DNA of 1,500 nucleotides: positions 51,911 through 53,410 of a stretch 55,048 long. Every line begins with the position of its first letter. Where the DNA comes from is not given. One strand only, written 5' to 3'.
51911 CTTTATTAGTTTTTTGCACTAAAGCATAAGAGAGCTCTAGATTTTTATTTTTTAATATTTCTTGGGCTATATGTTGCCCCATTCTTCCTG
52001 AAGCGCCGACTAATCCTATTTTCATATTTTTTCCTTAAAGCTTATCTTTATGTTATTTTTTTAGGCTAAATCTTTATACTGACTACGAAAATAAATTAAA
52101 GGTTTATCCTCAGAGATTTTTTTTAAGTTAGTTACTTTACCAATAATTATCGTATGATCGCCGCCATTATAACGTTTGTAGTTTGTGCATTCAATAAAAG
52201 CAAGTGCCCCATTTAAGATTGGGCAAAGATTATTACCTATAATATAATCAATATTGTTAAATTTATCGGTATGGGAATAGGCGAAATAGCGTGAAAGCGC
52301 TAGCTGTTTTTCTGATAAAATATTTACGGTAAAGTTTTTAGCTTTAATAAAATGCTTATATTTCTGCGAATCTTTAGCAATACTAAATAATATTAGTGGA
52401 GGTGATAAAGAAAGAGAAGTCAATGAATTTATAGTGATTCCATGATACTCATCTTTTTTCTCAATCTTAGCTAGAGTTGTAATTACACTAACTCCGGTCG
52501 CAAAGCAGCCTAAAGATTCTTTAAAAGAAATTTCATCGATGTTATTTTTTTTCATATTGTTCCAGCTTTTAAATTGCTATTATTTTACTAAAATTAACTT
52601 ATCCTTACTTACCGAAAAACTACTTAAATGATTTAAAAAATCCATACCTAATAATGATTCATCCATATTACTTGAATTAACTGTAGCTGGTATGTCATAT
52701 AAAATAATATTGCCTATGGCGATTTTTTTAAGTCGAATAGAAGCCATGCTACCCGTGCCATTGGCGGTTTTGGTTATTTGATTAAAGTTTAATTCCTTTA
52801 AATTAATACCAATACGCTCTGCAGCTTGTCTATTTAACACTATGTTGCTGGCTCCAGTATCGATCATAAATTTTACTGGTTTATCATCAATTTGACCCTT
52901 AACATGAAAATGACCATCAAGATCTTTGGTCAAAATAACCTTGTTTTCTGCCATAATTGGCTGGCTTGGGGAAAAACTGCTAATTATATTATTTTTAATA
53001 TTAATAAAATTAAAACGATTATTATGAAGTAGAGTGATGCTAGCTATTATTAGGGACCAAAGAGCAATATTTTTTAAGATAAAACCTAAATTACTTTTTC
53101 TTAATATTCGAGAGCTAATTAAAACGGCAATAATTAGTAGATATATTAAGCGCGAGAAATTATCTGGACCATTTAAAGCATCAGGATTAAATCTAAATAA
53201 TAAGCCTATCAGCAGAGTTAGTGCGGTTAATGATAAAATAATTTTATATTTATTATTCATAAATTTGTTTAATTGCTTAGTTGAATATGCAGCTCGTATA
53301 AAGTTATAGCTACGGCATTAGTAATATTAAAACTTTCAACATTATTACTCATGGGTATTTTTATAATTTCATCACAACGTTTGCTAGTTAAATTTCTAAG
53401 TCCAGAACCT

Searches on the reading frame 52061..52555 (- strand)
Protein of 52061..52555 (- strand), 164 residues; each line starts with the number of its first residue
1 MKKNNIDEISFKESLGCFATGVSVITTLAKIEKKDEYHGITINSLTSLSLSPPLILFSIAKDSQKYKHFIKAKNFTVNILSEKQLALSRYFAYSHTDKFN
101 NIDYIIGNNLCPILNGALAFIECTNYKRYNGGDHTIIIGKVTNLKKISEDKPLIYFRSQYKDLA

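Call 73: search_protein_families(library=pfam, proteins=[window:52061-52555:-])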
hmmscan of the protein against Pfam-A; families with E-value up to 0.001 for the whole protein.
window:52061-52555:- (164 aa): 1 family
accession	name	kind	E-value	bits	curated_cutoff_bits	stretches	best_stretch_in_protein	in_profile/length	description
PF01613.24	Flavin_Reduct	-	2.3e-39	135.4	27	1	16-163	2-152/153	Flavin reductase like domain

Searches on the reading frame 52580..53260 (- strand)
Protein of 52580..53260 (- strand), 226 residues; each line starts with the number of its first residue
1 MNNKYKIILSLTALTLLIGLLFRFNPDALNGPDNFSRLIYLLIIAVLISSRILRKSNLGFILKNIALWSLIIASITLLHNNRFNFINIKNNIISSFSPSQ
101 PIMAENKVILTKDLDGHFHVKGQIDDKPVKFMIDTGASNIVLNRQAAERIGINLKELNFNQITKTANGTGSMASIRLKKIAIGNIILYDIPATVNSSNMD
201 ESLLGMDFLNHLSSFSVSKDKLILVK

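Call 73: search_protein_families(library=pfam, proteins=[window:52580-53260:-])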
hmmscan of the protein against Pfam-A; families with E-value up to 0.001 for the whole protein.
window:52580-53260:- (226 aa): 3 families
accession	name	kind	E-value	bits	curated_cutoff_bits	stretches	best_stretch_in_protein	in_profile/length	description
PF13975.11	gag-asp_proteas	-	7.9e-27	94.1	28.2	1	120-211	1-92/92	gag-polyprotein putative aspartyl protease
PF13650.11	Asp_protease_2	-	1.6e-22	80.4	24.3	1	120-208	1-90/90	Aspartyl protease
PF09668.16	Asp_protease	-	5.7e-06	26.9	26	1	119-211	11-103/109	Aspartyl protease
